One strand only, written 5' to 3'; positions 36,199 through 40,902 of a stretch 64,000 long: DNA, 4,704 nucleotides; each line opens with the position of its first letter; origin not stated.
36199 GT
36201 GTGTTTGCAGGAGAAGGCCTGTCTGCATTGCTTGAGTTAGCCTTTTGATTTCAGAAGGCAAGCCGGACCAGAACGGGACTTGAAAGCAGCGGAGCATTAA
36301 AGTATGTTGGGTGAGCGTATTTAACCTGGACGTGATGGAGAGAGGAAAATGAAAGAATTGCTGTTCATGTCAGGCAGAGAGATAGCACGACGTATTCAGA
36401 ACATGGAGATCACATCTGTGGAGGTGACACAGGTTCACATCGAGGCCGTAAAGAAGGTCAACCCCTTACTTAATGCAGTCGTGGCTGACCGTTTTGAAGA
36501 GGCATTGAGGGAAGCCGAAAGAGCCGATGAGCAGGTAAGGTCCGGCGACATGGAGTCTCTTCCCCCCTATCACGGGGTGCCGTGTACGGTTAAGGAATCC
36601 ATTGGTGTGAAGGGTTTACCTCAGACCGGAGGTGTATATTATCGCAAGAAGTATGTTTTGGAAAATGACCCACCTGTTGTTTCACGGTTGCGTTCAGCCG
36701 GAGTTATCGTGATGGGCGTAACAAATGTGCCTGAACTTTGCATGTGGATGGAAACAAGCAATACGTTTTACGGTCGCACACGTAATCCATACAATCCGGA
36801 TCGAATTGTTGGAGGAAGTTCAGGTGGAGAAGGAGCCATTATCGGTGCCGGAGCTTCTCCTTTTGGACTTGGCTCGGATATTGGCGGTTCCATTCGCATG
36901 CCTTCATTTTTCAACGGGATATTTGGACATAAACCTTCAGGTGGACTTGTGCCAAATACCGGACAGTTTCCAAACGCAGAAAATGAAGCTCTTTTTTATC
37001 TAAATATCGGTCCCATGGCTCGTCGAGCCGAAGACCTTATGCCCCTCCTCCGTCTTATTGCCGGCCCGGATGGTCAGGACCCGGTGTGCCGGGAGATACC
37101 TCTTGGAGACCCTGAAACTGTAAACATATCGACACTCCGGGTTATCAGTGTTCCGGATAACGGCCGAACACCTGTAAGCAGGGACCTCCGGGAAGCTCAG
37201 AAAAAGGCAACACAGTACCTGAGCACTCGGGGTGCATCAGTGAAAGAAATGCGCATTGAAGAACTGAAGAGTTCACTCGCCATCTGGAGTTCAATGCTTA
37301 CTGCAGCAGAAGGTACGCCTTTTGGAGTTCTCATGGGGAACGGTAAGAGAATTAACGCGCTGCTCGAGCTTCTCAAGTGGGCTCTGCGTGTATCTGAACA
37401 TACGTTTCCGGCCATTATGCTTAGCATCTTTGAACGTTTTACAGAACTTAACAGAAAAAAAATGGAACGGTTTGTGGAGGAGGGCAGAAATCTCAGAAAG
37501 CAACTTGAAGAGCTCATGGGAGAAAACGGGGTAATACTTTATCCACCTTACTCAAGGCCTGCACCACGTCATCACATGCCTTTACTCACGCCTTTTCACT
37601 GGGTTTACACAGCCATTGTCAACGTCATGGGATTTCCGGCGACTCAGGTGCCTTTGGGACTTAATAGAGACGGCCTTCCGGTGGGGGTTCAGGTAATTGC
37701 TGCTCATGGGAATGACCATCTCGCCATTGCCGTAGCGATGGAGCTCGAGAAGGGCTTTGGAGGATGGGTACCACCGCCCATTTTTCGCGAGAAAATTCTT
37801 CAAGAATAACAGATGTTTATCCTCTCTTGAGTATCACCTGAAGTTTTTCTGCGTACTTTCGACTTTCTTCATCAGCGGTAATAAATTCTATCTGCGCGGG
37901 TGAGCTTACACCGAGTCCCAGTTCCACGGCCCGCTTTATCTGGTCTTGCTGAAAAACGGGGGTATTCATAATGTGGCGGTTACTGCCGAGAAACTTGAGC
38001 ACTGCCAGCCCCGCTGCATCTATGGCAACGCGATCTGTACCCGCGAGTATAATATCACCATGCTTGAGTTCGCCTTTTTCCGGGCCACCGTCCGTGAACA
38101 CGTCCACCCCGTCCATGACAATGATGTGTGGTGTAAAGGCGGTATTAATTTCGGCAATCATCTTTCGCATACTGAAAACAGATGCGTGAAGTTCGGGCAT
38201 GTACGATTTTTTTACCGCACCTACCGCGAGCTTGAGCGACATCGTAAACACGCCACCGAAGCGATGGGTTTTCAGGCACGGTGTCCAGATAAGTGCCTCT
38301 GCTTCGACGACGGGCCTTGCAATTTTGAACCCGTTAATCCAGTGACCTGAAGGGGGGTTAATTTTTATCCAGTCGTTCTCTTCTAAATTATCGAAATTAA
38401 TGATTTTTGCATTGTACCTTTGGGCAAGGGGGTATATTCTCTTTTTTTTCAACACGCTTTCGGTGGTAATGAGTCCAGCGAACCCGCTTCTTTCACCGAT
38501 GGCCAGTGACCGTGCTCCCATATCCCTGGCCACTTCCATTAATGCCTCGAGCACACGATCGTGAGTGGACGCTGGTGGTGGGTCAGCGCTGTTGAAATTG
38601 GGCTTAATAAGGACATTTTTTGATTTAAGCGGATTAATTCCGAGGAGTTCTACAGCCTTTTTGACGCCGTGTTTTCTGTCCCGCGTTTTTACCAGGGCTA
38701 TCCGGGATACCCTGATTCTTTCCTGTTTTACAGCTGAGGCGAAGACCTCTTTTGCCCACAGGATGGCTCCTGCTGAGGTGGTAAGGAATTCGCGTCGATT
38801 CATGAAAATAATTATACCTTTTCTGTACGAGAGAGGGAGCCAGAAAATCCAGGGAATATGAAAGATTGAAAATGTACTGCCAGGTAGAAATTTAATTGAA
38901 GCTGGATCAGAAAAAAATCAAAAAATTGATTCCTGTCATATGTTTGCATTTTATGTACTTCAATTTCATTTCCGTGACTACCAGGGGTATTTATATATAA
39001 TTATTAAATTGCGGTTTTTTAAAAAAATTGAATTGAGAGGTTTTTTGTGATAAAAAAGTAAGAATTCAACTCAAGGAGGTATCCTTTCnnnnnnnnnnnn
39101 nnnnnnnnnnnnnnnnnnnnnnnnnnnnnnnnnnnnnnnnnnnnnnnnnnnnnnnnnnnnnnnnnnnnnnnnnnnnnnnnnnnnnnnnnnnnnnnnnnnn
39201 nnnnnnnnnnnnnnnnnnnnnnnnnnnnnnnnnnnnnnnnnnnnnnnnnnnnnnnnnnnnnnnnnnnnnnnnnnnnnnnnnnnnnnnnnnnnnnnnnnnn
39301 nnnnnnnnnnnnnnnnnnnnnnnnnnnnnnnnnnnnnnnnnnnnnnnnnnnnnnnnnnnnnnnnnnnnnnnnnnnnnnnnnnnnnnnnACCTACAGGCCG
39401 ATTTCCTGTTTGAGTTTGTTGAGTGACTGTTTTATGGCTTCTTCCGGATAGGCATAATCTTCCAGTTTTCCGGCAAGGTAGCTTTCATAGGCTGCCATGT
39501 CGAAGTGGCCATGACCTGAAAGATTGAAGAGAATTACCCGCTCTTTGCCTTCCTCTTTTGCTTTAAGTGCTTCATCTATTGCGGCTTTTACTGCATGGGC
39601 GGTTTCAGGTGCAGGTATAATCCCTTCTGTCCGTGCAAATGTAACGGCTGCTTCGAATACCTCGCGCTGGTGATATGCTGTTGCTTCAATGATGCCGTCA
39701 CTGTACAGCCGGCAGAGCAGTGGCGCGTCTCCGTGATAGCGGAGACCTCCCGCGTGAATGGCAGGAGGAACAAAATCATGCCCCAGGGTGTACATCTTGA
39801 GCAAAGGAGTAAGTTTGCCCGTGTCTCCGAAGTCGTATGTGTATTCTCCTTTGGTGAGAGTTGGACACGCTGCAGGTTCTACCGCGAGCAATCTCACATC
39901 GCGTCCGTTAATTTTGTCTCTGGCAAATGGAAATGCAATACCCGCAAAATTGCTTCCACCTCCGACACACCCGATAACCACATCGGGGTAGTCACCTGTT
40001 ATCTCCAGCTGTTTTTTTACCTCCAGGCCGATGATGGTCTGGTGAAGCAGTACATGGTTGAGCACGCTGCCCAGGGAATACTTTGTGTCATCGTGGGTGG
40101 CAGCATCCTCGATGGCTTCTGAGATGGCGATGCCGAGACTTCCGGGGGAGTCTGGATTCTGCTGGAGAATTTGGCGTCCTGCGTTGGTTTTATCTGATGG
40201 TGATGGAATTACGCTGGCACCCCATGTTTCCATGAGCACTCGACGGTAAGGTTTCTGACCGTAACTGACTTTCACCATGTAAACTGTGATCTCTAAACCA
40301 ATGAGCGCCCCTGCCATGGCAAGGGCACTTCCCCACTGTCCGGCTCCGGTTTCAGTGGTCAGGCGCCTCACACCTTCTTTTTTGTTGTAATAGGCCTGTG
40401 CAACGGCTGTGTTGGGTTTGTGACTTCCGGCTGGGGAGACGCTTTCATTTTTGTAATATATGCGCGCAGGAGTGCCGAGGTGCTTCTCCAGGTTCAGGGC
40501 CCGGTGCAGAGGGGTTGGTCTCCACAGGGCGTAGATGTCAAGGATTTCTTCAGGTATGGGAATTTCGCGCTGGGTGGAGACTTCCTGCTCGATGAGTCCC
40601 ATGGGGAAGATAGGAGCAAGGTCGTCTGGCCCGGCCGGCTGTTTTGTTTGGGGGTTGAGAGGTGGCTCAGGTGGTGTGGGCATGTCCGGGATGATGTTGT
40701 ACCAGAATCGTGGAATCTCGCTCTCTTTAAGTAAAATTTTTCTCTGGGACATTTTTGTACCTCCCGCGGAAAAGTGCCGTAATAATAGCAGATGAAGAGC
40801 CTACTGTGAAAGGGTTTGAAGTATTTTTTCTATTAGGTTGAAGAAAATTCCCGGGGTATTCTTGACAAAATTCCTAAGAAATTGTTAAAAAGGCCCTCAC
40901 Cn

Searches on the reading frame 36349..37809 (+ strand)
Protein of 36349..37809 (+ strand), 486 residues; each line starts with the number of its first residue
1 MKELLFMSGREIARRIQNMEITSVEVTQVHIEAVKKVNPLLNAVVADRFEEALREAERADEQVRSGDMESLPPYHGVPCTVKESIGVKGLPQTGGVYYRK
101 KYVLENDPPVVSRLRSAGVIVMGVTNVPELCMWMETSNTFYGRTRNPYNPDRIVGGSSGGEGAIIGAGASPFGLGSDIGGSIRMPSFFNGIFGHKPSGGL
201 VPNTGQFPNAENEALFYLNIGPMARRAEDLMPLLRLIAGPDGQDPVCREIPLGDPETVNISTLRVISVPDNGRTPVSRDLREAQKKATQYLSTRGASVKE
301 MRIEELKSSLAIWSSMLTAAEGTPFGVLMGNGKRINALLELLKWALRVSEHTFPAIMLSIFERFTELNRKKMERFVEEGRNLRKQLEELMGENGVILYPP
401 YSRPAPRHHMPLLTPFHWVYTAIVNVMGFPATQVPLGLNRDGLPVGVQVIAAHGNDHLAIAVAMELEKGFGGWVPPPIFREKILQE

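Call 55: search_protein_families(library=pfam, proteins=[window:36349-37809:+], max_evalue=0.000001)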
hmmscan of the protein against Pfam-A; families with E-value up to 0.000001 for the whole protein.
window:36349-37809:+ (486 aa): 1 family
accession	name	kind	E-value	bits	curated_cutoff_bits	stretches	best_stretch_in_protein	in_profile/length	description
PF01425.27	Amidase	-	5e-91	306.4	27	1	25-458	1-443/445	Amidase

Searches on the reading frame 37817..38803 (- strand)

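Call 55: search_protein_families(library=pfam, proteins=[window:37817-38803:-], max_evalue=0.000001)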
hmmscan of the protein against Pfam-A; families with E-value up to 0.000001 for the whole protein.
window:37817-38803:- (328 aa): 1 family
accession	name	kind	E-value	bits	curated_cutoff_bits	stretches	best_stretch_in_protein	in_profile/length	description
PF04015.17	DUF362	-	3.2e-42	145.3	24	1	64-266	1-199/200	Domain of unknown function (DUF362)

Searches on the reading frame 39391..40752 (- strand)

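Call 55: search_protein_families(library=pfam, proteins=[window:39391-40752:-], max_evalue=0.000001)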
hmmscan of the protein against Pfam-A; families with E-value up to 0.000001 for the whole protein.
window:39391-40752:- (453 aa): 1 family
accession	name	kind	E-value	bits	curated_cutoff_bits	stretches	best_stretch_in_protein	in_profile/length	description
PF00291.31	PALP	-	1.9e-46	159.2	35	1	77-413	5-295/295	Pyridoxal-phosphate dependent enzyme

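Call 57: search_protein_families(library=ncbifam, proteins=[window:39391-40752:-], max_evalue=0.00001)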
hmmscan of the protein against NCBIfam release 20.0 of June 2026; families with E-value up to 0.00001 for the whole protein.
window:39391-40752:- (453 aa): 17 families
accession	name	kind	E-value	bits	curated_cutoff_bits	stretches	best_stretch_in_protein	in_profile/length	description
NF009057.0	PRK12391.1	equivalog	1.7e-230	765.1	366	1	2-440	2-440/441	TrpB-like pyridoxal phosphate-dependent enzyme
TIGR01415.1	trpB_rel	hypoth_equivalog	1.1e-209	696.4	518.85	1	13-428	1-418/419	TrpB-like pyridoxal phosphate-dependent enzyme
NF010376.0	PRK13803.1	equivalog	4.9e-49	167.7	819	1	77-427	258-596/600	bifunctional phosphoribosylanthranilate isomerase/tryptophan synthase subunit beta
TIGR00263.1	trpB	equivalog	4.9e-49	167.4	392.45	1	71-421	43-380/385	tryptophan synthase subunit beta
NF010375.0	PRK13802.1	equivalog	2.4e-33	115.2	1386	1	78-426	325-673/695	bifunctional indole-3-glycerol phosphate synthase/tryptophan synthase subunit beta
NF006050.0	PRK08197.1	equivalog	3.8e-14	52.3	303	1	80-162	81-161/406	threonine synthase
TIGR01139.1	cysK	equivalog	3.1e-12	46.3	350.95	1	87-310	12-208/298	cysteine synthase A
NF004996.0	PRK06381.1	equivalog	1.4e-11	44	266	1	79-278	15-189/319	threonine synthase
TIGR01136.1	cysKM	subfamily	4.6e-11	42.6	344.15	1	80-303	8-208/299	cysteine synthase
NF005292.0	PRK06815.1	equivalog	8e-10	38.3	371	1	78-191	20-128/320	threonine/serine dehydratase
NF006094.0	PRK08246.1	subfamily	2.6e-09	36.9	331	1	77-301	21-208/310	serine/threonine dehydratase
NF040741.1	ornith_OrtB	equivalog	4.3e-08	32.1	550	0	91-157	77-142/464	2-amino-4-oxopentanoate thiolase subunit OrtB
NF006390.0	PRK08639.1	equivalog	5.9e-08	32.1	421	0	233-301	158-220/418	threonine ammonia-lyase IlvA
NF008735.0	PRK11761.1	equivalog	4.7e-07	29.3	413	1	80-189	13-120/296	cysteine synthase CysM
TIGR01138.1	cysM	equivalog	7.3e-07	29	394.2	0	80-187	9-114/290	cysteine synthase B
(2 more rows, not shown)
